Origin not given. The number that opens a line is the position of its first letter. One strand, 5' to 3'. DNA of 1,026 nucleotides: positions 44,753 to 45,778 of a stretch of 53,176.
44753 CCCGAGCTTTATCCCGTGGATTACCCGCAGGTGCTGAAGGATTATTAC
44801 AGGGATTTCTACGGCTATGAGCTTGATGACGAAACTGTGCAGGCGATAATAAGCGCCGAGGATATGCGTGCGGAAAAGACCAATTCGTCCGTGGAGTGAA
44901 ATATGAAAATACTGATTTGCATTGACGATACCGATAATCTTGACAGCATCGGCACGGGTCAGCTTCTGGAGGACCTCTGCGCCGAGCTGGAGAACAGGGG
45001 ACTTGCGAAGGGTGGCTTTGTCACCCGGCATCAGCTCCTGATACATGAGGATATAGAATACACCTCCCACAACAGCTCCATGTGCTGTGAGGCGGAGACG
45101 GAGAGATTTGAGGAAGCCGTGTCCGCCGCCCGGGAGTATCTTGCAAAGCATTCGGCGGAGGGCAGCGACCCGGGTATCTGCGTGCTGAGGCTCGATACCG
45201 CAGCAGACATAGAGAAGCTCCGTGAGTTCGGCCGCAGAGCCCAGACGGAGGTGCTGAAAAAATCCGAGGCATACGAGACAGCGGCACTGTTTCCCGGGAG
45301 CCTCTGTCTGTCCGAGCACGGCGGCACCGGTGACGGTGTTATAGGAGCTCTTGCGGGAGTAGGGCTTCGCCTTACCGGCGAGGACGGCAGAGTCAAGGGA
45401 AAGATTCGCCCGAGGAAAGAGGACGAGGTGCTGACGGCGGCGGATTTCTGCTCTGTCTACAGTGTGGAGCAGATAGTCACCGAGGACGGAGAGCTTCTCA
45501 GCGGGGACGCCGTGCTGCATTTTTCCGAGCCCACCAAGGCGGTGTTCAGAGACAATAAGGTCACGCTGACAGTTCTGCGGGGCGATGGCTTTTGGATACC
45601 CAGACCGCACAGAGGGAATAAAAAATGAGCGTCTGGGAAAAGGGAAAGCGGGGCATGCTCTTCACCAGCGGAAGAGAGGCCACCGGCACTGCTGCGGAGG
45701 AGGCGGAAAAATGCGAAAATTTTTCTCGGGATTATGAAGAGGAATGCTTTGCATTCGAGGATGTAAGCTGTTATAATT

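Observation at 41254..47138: Isd-like but NEAT-less locus: sortase B next to a chelate ABC importer, a TiaS-like enzyme, a Cys-rich miniprotein and two anchored Ig-like proteins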

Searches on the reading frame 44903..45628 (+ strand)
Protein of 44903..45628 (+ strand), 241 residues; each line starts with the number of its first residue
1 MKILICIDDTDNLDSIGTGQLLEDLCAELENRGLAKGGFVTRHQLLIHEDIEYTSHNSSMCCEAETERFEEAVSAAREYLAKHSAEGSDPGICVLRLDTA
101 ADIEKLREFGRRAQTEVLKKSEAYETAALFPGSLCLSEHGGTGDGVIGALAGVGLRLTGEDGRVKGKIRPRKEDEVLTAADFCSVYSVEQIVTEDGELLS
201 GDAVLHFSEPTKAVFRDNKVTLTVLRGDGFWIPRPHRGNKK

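Call 3: search_protein_families(library=pfam, proteins=[window:44903-45628:+], max_evalue=1)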
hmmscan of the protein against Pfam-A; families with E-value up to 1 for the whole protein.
window:44903-45628:+ (241 aa): 2 families
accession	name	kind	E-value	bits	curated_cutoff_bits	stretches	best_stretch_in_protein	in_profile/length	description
PF22641.2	TiaS_TCKD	-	0.00012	22.5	27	1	63-126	87-143/156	TiaS TCKD domain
PF05524.18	PEP-utilisers_N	-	0.12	13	24.4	1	33-84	8-55/121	PEP-utilising enzyme, N-terminal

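Call 4: search_protein_families(library=ncbifam, proteins=[window:44903-45628:+], max_evalue=1)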
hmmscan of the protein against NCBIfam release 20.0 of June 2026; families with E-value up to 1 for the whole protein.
window:44903-45628:+ (241 aa): 2 families
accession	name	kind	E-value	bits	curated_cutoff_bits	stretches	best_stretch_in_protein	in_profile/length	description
NF040849.1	tRNAmod_TiaS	equivalog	4e-06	25.7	600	1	1-157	1-154/422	tRNA(Ile2) 2-agmatinylcytidine synthetase TiaS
TIGR03280.1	methan_mark_11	hypoth_equivalog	7.6e-06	25.2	255.8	1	2-155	134-282/292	methanogenesis marker protein 11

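Call 8: find_homologous_proteins(query=window:44903-45628:+)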
Query window:44903-45628:+ (241 aa): 4061 proteins with E <= 0.001 among 6361 candidates; the best 120 are listed.
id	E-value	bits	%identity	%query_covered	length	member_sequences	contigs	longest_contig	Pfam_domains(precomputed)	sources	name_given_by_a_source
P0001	1.1e-156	537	100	100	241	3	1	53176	-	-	-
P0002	7.2e-116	404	76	100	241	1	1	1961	-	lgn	-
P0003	6.2e-114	398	74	100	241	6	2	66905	-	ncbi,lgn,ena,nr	ncbi:MAG: hypothetical protein J5569_04595 [Oscillospiraceae bacterium]|nr:hypothetical protein [Osc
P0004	1.4e-110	387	73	100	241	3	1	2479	-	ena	-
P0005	6.0e-110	385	73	100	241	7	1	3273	-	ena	-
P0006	1.3e-109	383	73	100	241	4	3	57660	-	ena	-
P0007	9.7e-108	377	70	100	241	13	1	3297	-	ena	-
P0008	4.7e-107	375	71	100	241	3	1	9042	-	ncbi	-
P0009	5.8e-107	375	72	100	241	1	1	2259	-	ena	-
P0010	1.6e-106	373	71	100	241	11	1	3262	-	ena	-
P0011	1.7e-106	373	69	100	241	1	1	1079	-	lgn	-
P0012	2.0e-106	373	69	100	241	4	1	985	-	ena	-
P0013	3.1e-106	372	70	100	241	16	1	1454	-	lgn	-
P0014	4.2e-105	369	70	100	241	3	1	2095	-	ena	-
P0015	1.2e-103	364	68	100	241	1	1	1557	-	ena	-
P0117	8.7e-70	253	54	95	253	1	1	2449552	-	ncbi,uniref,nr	ncbi:hypothetical protein J0B03_08400 [Alkalibacter rhizosphaerae]|uniref:tRNA(Ile2) 2-agmatinylcyti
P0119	1.5e-69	252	50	100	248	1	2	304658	-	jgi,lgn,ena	-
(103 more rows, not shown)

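Call 9: find_encoding_contigs(protein=P0117, flank=8000, max_places=2)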
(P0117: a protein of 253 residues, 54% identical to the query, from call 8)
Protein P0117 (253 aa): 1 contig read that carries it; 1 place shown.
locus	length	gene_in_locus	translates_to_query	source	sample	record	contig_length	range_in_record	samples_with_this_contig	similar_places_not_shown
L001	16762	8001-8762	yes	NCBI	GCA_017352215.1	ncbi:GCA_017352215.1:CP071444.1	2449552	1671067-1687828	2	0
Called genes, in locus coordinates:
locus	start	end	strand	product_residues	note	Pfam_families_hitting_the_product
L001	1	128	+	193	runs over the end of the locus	PF00156:Pribosyltran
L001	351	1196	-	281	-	PF00037:Fer4 (weak)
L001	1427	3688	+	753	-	PF00933:Glyco_hydro_3, PF01915:Glyco_hydro_3_C, PF14310:Fn3-like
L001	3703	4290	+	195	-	PF03848:TehB, PF13489:Methyltransf_23, PF08241:Methyltransf_11, PF08242:Methyltransf_12, PF13649:Methyltransf_25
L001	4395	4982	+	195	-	PF13205:Big_5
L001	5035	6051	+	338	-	PF01032:FecCD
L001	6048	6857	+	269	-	PF02463:SMC_N, PF00005:ABC_tran, PF13175:AAA_15 (faint), PF13304:AAA_21 (weak)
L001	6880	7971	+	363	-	PF01497:Peripla_BP_2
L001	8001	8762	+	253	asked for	-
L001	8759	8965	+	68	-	-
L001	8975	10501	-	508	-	-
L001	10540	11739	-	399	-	PF11187:Mbeg1-like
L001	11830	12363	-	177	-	PF13489:Methyltransf_23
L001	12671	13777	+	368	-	PF06925:MGDG_synth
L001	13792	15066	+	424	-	PF01522:Polysacc_deac_1, PF22790:YkoP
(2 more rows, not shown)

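Call 10: find_encoding_contigs(protein=P0003, flank=8000, max_places=2)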
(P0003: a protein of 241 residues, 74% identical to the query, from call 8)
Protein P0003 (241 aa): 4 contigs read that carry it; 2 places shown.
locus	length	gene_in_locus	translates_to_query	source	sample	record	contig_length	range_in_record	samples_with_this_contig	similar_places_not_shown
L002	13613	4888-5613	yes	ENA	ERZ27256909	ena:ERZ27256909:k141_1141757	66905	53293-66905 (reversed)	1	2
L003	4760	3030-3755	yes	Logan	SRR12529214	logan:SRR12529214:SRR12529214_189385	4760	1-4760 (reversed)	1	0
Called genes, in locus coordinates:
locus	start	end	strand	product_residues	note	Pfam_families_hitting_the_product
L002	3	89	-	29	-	?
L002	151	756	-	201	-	PF08876:DUF1836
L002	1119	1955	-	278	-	PF04203:Sortase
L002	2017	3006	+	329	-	PF01032:FecCD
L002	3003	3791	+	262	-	PF13555:AAA_29 (faint), PF00005:ABC_tran, PF02463:SMC_N (faint), PF13304:AAA_21 (faint)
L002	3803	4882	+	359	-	PF01497:Peripla_BP_2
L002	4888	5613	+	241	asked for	-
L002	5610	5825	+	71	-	-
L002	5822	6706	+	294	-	-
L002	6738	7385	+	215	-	PF13205:Big_5 (weak)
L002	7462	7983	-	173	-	PF01613:Flavin_Reduct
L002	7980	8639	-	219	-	PF02525:Flavodoxin_2, PF03358:FMN_red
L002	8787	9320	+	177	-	PF00583:Acetyltransf_1, PF13508:Acetyltransf_7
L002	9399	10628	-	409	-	PF02073:Peptidase_M29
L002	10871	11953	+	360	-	PF01208:URO-D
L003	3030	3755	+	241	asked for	-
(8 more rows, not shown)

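Call 11: find_encoding_contigs(protein=P0119, flank=8000, max_places=2)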
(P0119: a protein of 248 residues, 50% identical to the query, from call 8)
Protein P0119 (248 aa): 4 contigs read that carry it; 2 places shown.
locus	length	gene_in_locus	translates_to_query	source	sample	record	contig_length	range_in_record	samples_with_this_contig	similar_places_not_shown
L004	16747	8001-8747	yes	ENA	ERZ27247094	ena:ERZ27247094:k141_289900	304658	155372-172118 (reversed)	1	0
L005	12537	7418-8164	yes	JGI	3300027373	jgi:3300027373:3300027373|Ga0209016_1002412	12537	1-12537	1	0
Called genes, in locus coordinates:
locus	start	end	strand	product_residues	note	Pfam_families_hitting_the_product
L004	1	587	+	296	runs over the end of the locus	PF01297:ZnuA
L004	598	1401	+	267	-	PF00005:ABC_tran, PF02463:SMC_N (faint), PF13304:AAA_21 (faint)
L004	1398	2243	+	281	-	PF00950:ABC-3, PF01032:FecCD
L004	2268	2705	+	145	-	PF01475:FUR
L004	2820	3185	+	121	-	PF00903:Glyoxalase, PF12681:Glyoxalase_2 (weak), PF13669:Glyoxalase_4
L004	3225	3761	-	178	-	PF20122:DUF6512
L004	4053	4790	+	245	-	PF13205:Big_5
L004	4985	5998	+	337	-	PF01032:FecCD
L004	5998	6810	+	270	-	PF02463:SMC_N, PF00005:ABC_tran, PF13175:AAA_15 (faint), PF13304:AAA_21 (faint)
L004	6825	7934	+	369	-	PF01497:Peripla_BP_2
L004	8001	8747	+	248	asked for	-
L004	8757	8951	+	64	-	-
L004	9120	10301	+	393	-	PF00465:Fe-ADH, PF13685:Fe-ADH_2 (weak), PF25137:ADH_Fe_C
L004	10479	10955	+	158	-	PF02142:MGS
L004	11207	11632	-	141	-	PF12663:DUF3788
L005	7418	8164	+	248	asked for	-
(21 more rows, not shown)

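Call 14: find_related_loci(query=A1, collection=genome_contigs, flank=10000)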
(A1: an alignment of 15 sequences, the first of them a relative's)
Query A1 (241 aa) in genome_contigs; peptide patterns used: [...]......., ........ (x = any residue, [..] = any of these).
557 stretches matched a pattern; 531 encode a relative of the query (tblastn E <= 1e-3); the best 80 are kept; 80 distinct loci.
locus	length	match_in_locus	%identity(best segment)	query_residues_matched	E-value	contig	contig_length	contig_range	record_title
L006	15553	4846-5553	75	1-236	7e-117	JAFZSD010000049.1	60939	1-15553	MAG: Oscillospiraceae bacterium isolate RGIG8048 Water_buffalos_Rumen-1__c609384, whole genome shotgun sequence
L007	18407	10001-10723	70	1-241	2e-110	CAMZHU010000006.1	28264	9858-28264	MAG TPA_asm: uncultured Clostridia bacterium isolate SRR10912538_bin.30_metaWRAP_v1.3_MAG genome assembly, contig: ERZ14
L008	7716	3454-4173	67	1-240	5e-106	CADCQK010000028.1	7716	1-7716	MAG: Ruminococcaceae bacterium isolate RUG14881 genome assembly, contig: RUG14881_asm_28, whole genome shotgun sequence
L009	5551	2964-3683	67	1-240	2e-99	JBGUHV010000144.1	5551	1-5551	MAG: Oscillospiraceae bacterium isolate ruminal_MAG_342 ruminal_MAG_342_contig_0144, whole genome shotgun sequence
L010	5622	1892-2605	60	2-241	4e-89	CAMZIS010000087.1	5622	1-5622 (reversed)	MAG TPA_asm: uncultured Peptococcaceae bacterium isolate SRR10912536_bin.11_metaWRAP_v1.3_MAG genome assembly, contig: E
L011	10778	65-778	58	3-241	1e-88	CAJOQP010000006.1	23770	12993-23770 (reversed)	uncultured Oscillospiraceae bacterium isolate Rumen_Coassembly_mag_767 genome assembly, contig: k87_324155, whole genome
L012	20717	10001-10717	58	2-241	2e-88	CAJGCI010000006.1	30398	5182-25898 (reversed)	MAG: Oscillospiraceae bacterium isolate MAG19 genome assembly, contig: k141_4857778_length_30398_cov_15.7680, whole geno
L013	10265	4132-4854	55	1-241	7e-86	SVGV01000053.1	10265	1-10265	MAG: Clostridiales bacterium isolate SIG367 NODE_104628_length_10265_cov_1.533932, whole genome shotgun sequence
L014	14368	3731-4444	55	1-238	5e-84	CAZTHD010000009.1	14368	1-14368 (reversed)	MAG TPA_asm: uncultured Oscillospiraceae bacterium isolate SRP278969_co1_74 genome assembly, contig: NODE_5657_length_14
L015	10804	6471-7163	52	2-233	8e-81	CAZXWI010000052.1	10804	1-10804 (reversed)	MAG TPA_asm: uncultured Lachnospiraceae bacterium isolate SRP350583_co1_472 genome assembly, contig: NODE_10350_length_1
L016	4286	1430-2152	53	1-241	8e-79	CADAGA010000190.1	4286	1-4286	MAG: Ruminococcaceae bacterium isolate RUG13261 genome assembly, contig: RUG13261_asm_190, whole genome shotgun sequence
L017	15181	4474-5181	52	1-233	1e-78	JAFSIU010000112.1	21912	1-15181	MAG: Bacillota bacterium isolate RGIG3181 Goat_Rectum.Co__c1568686, whole genome shotgun sequence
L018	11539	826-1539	59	3-241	8e-89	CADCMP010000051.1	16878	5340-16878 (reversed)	MAG: Ruminococcaceae bacterium isolate RUG14779 genome assembly, contig: RUG14779_asm_51, whole genome shotgun sequence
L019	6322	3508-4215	53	1-233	1e-76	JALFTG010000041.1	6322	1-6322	MAG: Oscillospiraceae bacterium isolate SUG991 k141_1129382, whole genome shotgun sequence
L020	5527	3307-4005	53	3-235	8e-75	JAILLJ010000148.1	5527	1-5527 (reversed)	MAG: Clostridiales bacterium isolate RUI225 k141_12472130_flag=0_multi=12.8089_len=5527, whole genome shotgun sequence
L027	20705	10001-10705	46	1-235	3e-65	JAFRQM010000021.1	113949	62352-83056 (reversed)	MAG: Clostridia bacterium isolate RGIG2708 Goat_Omasum-4__c247939, whole genome shotgun sequence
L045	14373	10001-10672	50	1-224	6e-62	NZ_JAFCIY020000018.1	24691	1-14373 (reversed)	Desulfuromonas sp. CSMB_57 NODE_41_length_24691_cov_60.005848, whole genome shotgun sequence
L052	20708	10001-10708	47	1-231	4e-60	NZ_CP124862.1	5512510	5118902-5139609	Petroclostridium sp. X23 chromosome, complete genome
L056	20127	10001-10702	46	1-231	1e-59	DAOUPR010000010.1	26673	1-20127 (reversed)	MAG TPA_asm: Clostridium sp. isolate CSMAG_105 CSMAG_105_k127_1318784_length_26673_cov_12.0000, whole genome shotgun seq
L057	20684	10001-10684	47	1-228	7e-60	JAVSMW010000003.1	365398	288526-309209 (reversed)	MAG: Thermincola sp. isolate NRBC_bin_10V2 Thermincola_NRBC_Contig_03, whole genome shotgun sequence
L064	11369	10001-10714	45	1-232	1e-58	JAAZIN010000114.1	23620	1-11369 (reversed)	MAG: Bacillota bacterium isolate AS20ysBPTH_152 75329_AS20, whole genome shotgun sequence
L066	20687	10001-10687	45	1-229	1e-58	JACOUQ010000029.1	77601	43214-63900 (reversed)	MAG: Geobacter sp. isolate NC_groundwater_76_Ag_B-0.1um_57_74 GD18-4_B1_scaffold_1843538, whole genome shotgun sequence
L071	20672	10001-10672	46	1-224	2e-58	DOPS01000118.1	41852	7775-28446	MAG TPA_asm: Desulfosporosinus sp. isolate UBA8488 contig_653, whole genome shotgun sequence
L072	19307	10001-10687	45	1-229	3e-58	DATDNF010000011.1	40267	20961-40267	MAG TPA_asm: Geobacteraceae bacterium isolate SMAG_U430 k141_299711, whole genome shotgun sequence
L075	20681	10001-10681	46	1-226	4e-58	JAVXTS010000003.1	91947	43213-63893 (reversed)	MAG: Eubacterium sp. isolate CGS6M4-bin58 NODE_160_length_91947_cov_17.401765, whole genome shotgun sequence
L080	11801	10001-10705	48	1-232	2e-57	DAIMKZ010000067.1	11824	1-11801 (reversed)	MAG TPA_asm: Candidatus Delongbacteria bacterium isolate CTOTU1823 NODE_838_length_11824_cov_5.176141, whole genome shot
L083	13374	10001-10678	43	1-226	6e-57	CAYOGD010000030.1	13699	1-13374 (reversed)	MAG TPA_asm: uncultured Alkaliphilus sp. isolate binchicken_co157_49 genome assembly, contig: NODE_10752_length_13699_co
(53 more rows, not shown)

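Call 21: search_protein_families(library=pfam, proteins=[L045:2412-4484:+, L045:5236-7257:+, L045:7261-8640:+, L045:8627-9319:+, L045:9359-9946:+, L045:10756-10962:+, L045:11008-11760:+, L045:11760-12161:+, L045:12158-12946:+, L045:13310-14143:+], max_evalue=0.001)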
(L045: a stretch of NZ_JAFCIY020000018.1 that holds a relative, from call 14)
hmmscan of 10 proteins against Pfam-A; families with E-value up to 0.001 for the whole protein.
L045:2412-4484:+ (690 aa): 8 families
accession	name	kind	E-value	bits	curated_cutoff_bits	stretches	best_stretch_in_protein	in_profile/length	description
PF00009.33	GTP_EFTU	-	1.2e-62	211.3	26.5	1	8-280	2-188/188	Elongation factor Tu GTP binding domain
PF14492.12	EFG_III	-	7.5e-31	106.5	27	1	403-476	1-74/75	Elongation Factor G, domain III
PF00679.30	EFG_C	-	6.6e-27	93.8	27.9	1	600-686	1-88/89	Elongation factor G C-terminus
PF03144.31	GTP_EFTU_D2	-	1.4e-15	57.9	30.3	1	325-390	3-73/73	Elongation factor Tu domain 2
PF22042.2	EF-G_D2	-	1.4e-14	54.4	27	1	310-391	2-83/84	Elongation factor G domain 2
PF03764.24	EFG_IV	-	8.6e-11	42.1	24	1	478-597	1-120/121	Elongation factor G, domain IV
PF16658.11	RF3_C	-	1.7e-06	28.3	40.1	1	416-491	19-94/132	Class II release factor RF3, C-terminal domain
PF16847.10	AvrPtoB_bdg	-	0.00034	21.5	27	0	232-273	26-67/91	Avirulence AvrPtoB, BAK1-binding domain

L045:5236-7257:+ (673 aa): 3 families
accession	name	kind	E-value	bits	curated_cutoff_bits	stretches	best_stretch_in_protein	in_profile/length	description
PF00593.30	TonB_dep_Rec_b-barrel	-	4.4e-35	122.8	27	1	249-647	22-436/436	TonB dependent receptor-like, beta-barrel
PF07715.20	Plug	-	2.3e-20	73.5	23.9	1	64-163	7-107/107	TonB-dependent Receptor Plug Domain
PF14905.12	OMP_b-brl_3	-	9.8e-06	25.3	27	1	466-655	197-381/408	Outer membrane protein beta-barrel family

L045:7261-8640:+ (459 aa): 19 families
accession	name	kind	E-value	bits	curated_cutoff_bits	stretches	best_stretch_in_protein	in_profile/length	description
PF00005.33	ABC_tran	-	5.2e-48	163.6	25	2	265-405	3-136/137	ABC transporter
PF13304.12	AAA_21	-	3.4e-17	63.9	27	1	364-438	224-300/304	AAA domain, putative AbiEii toxin, Type IV TA system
PF13401.12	AAA_22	-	1.6e-09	38.6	27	1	276-432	8-119/130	AAA domain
PF02463.25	SMC_N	-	6.6e-09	35.9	40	1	276-437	27-198/220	RecF/RecN/SMC N terminal domain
PF13191.12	AAA_16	-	1e-07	33.1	32.6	0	272-313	23-63/167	AAA ATPase domain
PF13555.12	AAA_29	-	8.3e-07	29.1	27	0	31-53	16-38/61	P-loop containing region of AAA domain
PF13476.12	AAA_23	-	1.7e-06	29.3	27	0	277-295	23-41/201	AAA domain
PF13604.12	AAA_30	-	2.1e-06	28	27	0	276-305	21-50/191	AAA domain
PF00437.27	T2SSE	-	7e-06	25.4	24.9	0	275-300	144-169/370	Type II/IV secretion system protein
PF13521.12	AAA_28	-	3.2e-05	24.6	27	0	40-58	2-20/164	AAA domain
PF05729.18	NACHT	-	5.8e-05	23.4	26.7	0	41-61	4-24/167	NACHT domain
PF13238.12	AAA_18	-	5.9e-05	24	29.4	0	41-58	2-19/128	AAA domain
PF01078.27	Mg_chelatase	-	5.9e-05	23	20.3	0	40-73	25-58/207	Magnesium chelatase, subunit ChlI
PF20720.3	nSTAND3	-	9.2e-05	22.6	27.2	0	41-57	21-37/155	Novel STAND NTPase 3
PF02367.23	TsaE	-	0.00011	22.6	26.6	0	24-57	8-41/128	Threonylcarbamoyl adenosine biosynthesis protein TsaE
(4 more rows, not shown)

L045:8627-9319:+ (230 aa): 1 family
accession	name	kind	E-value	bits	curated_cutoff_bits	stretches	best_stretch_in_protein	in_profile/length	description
PF02361.21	CbiQ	-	5.3e-06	26.7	25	1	38-223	45-212/216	Cobalt transport protein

L045:9359-9946:+ (195 aa): 0 families

L045:10756-10962:+ (68 aa): 0 families

L045:11008-11760:+ (250 aa): 1 family
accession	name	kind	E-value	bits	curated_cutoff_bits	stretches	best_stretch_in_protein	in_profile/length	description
PF01618.21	MotA_ExbB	-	5.9e-29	100.8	22.9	1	106-212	21-126/127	MotA/TolQ/ExbB proton channel family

L045:11760-12161:+ (133 aa): 1 family
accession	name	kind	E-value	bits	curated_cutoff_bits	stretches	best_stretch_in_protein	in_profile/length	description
PF02472.21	ExbD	-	9.7e-28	97.2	25.4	1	12-128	8-127/128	Biopolymer transport protein ExbD/TolR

L045:12158-12946:+ (262 aa): 2 families
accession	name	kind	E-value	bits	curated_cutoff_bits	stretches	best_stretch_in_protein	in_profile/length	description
PF13103.11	TonB_2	-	3e-12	46.9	22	1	168-249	2-78/85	TonB C terminal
PF03544.19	TonB_C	-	3.6e-12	47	24.6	1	181-240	2-60/79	Gram-negative bacterial TonB protein C-terminal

L045:13310-14143:+ (277 aa): 0 families

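Call 22: predict_structure(alignment_id=A1)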
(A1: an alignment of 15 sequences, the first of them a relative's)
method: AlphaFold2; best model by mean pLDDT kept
length: 241 residues; sequences in the alignment: 15
mean_pLDDT: 89.5   pTM: 0.83
mean pLDDT of the five models: 89.5, 87.3, 86.3, 86.1, 84.3
residues with pLDDT >= 90: 163; 70-90: 61; 50-70: 14; < 50: 3
segments of 3 or more residues with pLDDT < 50: 239-241
pLDDT, mean of each block of 10 residues (from residue 1): 91 76 94 91 90 77 95 96 86 89 91 95 96 91 90 91 82 94 92 95 95 89 93 75 34
secondary structure, 60 per line:
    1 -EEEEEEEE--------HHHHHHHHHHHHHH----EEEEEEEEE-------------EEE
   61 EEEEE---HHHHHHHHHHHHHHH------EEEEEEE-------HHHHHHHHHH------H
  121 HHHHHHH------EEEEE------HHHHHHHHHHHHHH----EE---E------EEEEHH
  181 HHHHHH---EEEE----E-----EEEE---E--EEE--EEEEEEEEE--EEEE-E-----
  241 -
elements in order: E2-9 H18-31 E36-44 E58-65 H69-83 E90-96 H104-113 H120-127 E134-138 H145-158 E175-178 H179-186 E190-193 E204-207 E214-216 E219-227 E230-233

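Call 25: fold_search(model_id=the predicted structure, library=pdb)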
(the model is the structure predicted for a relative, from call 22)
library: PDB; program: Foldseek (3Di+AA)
matches with E <= 10: 843; with E <= 0.001: 9
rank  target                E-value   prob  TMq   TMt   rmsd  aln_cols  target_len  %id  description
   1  4rvz                  2.9e-10  1.00  0.55  0.33   8.1       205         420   24  Crystal structure of tRNA fluorescent labeling enzyme (released 2015-03-11)
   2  3amt_A                6.1e-10  1.00  0.56  0.33   7.4       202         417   25  Crystal structure of the TiaS-tRNA(Ile2)-ATP complex (released 2011-10-19)
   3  3amu_A                1.3e-09  1.00  0.55  0.34   7.1       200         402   24  Crystal structure of the TiaS-tRNA(Ile2)-AMPCPP-agmatine complex (released 2011-10-19)
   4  5xob                  1.5e-09  1.00  0.53  0.32   7.8       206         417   25  Crystal structure of apo TiaS (tRNAIle2 agmatidine synthetase) (released 2018-08-29)
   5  3u02_B                3.7e-07  1.00  0.45  0.44   7.1       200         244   20  Crystal Structure of the tRNA modifier TiaS from Pyrococcus furiosus, Northeast Structural Genomics Consortium Target  (released 2011-11-02)
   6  3u02_A                4.8e-07  1.00  0.48  0.48   6.7       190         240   21  Crystal Structure of the tRNA modifier TiaS from Pyrococcus furiosus, Northeast Structural Genomics Consortium Target  (released 2011-11-02)
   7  3u02_C                1.2e-06  1.00  0.44  0.46   7.5       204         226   20  Crystal Structure of the tRNA modifier TiaS from Pyrococcus furiosus, Northeast Structural Genomics Consortium Target  (released 2011-11-02)
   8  3u02_D                2.4e-06  1.00  0.44  0.47   7.0       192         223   18  Crystal Structure of the tRNA modifier TiaS from Pyrococcus furiosus, Northeast Structural Genomics Consortium Target  (released 2011-11-02)
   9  3au7                  5.3e-06  1.00  0.46  0.32   7.8       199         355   20  Crystal structure of the ZRD-deleted mutant of TiaS in complex with agmatine (released 2011-10-19)
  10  2zho_C                2.9e-03  0.85  0.23  0.34  12.1       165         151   11  Crystal structure of the regulatory subunit of aspartate kinase from Thermus thermophilus (ligand free form) (released 2009-02-17)
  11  8sk1_A                3.7e-03  0.96  0.28  0.39  10.7       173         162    9  Bacillus anthracis HPPK in complex with bisubstrate inhibitor HP-73 (released 2024-07-03)
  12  6yc6_C                4.2e-03  0.98  0.25  0.50   6.7       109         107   18  Structure of C. glutamicum GlnK (released 2021-03-24)
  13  7kdo                  4.7e-03  0.99  0.25  0.37   3.9        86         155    9  Crystal structure of Escherichia coli HPPK in complex with bisubstrate inhibitor HP-73 (released 2020-12-02)
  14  4co3_A                5.7e-03  0.92  0.23  0.46   7.8       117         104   18  Structure of PII signaling protein GlnZ from Azospirillum brasilense in complex with adenosine triphosphate (released 2014-05-28)
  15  8k0h_B                5.7e-03  0.84  0.25  0.27  11.7       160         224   14  Structure of Cas5f-8f (released 2024-07-10)
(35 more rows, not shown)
